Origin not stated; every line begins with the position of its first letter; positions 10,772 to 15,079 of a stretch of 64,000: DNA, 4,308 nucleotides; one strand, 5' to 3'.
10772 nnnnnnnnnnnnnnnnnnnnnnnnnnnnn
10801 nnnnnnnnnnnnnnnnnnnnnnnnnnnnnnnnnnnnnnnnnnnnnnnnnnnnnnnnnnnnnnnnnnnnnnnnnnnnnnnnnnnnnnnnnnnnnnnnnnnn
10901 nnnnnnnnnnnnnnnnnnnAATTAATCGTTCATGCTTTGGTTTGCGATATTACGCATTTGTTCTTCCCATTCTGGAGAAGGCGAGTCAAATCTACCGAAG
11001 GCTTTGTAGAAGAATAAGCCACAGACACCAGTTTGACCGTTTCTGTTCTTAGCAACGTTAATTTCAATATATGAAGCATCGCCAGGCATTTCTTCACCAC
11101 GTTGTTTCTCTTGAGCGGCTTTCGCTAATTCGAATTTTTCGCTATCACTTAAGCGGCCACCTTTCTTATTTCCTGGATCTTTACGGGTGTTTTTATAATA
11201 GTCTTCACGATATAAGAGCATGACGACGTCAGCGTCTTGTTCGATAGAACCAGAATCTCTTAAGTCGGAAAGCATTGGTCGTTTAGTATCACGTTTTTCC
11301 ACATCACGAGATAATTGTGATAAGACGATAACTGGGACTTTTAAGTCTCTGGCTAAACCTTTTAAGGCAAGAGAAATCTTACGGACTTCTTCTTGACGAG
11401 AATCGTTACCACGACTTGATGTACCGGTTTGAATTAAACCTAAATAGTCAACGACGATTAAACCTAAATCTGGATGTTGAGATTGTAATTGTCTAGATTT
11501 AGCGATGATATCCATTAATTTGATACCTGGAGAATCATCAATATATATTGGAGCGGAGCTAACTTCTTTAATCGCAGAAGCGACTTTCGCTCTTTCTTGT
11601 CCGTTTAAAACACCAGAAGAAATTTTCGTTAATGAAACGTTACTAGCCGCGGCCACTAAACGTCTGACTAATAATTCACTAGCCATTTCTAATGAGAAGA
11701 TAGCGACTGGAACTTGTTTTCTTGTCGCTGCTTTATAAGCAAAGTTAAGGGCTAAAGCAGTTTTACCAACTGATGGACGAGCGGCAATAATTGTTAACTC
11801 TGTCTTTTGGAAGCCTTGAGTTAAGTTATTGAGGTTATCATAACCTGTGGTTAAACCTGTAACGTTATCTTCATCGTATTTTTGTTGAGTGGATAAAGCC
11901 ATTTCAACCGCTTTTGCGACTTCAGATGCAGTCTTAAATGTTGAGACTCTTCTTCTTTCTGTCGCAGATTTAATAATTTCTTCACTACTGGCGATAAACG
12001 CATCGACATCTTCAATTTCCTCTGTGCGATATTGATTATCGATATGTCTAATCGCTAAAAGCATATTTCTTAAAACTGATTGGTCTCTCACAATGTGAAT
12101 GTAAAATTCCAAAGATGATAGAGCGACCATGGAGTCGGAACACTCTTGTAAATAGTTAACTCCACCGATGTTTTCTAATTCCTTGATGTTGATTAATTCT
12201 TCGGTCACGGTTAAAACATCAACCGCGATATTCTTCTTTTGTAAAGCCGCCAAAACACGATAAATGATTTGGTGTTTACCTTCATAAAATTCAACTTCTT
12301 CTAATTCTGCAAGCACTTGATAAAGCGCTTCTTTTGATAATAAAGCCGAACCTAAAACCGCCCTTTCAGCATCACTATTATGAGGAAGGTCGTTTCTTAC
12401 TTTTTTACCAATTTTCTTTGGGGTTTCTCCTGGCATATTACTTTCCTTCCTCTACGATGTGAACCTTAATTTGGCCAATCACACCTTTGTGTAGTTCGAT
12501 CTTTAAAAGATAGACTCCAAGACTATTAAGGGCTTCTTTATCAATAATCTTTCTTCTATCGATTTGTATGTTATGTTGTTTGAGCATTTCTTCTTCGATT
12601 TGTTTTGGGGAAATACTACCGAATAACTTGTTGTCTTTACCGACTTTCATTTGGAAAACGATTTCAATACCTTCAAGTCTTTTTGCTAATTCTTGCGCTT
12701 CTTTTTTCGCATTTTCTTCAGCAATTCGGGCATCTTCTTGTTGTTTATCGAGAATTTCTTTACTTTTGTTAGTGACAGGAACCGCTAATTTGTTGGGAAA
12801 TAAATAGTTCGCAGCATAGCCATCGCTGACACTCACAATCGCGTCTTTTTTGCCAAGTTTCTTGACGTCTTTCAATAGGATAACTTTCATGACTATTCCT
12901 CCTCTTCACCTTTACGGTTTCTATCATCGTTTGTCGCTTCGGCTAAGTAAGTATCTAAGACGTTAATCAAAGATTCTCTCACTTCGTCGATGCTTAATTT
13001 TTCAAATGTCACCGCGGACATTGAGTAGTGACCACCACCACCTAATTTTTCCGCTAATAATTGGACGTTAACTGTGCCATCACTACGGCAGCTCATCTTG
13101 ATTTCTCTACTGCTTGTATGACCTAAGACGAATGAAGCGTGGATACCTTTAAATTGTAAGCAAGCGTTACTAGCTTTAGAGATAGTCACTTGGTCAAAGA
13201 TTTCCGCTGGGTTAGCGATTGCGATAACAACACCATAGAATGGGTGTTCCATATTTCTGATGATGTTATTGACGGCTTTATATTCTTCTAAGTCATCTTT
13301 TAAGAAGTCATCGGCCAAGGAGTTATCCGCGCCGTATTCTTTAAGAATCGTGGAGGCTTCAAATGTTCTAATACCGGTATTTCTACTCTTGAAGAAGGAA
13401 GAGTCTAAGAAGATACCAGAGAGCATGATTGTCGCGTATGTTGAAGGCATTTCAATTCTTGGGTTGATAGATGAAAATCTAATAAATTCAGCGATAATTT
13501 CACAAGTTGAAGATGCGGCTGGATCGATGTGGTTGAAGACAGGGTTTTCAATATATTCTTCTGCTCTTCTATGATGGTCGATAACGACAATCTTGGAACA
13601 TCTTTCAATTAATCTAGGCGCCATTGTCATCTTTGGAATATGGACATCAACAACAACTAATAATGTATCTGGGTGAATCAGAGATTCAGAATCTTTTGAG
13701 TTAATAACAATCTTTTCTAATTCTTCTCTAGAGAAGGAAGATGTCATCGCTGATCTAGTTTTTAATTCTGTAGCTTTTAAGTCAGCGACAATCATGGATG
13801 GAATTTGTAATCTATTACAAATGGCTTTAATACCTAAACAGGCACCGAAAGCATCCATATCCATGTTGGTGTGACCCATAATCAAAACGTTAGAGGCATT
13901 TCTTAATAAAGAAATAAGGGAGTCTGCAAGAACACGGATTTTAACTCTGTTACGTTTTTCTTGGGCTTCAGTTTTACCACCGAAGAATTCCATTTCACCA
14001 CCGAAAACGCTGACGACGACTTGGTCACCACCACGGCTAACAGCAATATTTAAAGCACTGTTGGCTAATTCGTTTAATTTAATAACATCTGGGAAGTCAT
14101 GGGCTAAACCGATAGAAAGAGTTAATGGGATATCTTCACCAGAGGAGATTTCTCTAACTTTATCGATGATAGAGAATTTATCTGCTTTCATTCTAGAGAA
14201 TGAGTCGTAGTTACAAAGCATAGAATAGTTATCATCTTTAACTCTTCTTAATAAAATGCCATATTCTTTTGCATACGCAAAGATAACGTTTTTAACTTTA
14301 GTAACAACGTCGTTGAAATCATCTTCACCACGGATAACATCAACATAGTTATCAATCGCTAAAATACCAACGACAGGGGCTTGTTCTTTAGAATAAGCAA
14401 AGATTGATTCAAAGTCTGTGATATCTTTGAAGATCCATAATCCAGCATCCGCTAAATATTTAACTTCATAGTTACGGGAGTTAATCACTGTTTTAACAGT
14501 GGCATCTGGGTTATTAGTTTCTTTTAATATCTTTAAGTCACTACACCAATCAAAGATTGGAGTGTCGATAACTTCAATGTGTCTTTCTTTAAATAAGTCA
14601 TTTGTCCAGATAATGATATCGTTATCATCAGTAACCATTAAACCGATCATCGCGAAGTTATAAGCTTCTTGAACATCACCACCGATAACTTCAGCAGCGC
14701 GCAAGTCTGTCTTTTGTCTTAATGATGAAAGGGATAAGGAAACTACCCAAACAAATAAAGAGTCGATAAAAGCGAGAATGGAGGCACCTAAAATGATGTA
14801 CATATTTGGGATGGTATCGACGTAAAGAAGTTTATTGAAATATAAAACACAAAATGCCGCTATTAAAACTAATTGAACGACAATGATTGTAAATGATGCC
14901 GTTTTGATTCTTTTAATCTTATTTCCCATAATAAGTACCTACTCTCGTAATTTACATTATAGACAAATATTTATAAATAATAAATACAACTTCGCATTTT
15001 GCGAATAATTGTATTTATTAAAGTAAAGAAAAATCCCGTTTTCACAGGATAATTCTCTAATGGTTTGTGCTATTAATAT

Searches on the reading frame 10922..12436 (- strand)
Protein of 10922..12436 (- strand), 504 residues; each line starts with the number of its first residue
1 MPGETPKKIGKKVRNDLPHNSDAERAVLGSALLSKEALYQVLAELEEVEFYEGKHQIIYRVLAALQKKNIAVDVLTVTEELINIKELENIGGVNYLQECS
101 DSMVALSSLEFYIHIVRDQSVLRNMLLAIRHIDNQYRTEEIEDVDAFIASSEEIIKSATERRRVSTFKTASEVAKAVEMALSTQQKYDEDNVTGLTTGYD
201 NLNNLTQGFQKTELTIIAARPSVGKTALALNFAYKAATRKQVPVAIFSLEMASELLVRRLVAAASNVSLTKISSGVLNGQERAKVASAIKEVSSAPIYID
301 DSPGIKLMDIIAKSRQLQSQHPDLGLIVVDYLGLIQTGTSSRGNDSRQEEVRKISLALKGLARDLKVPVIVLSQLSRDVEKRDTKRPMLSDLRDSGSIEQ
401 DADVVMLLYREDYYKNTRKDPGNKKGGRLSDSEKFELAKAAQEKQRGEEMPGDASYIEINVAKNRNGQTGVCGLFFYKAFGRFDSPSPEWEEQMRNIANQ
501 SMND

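Call 65: search_protein_families(library=pfam, proteins=[window:10922-12436:-], max_evalue=0.00001)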
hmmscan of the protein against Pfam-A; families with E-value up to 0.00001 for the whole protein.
window:10922-12436:- (504 aa): 3 families
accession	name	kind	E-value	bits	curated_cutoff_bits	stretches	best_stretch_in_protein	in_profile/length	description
PF03796.21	DnaB_C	-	2.8e-93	312.4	27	1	194-484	1-254/255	DnaB-like helicase C terminal domain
PF00772.26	DnaB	-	1.3e-26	93.1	23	1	17-118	2-103/103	DnaB-like helicase N terminal domain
PF13481.12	AAA_25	-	8.7e-13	48.8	27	1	197-376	17-191/195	AAA domain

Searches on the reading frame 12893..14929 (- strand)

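Call 65: search_protein_families(library=pfam, proteins=[window:12893-14929:-], max_evalue=0.00001)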
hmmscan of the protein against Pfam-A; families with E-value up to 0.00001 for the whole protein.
window:12893-14929:- (678 aa): 3 families
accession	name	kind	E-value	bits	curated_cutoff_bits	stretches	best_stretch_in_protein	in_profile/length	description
PF24898.2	GGDEF_GdpP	-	3.2e-26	92.5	30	1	191-307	2-119/126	Cyclic-di-AMP phosphodiesterase GdpP-like, GGDEF domain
PF01368.27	DHH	-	6.1e-24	85.1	28.1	1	347-506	1-125/125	DHH family, N-terminal domain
PF02272.25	DHHA1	-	6.6e-09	36.6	25.9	1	576-661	11-99/102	DHHA1 domain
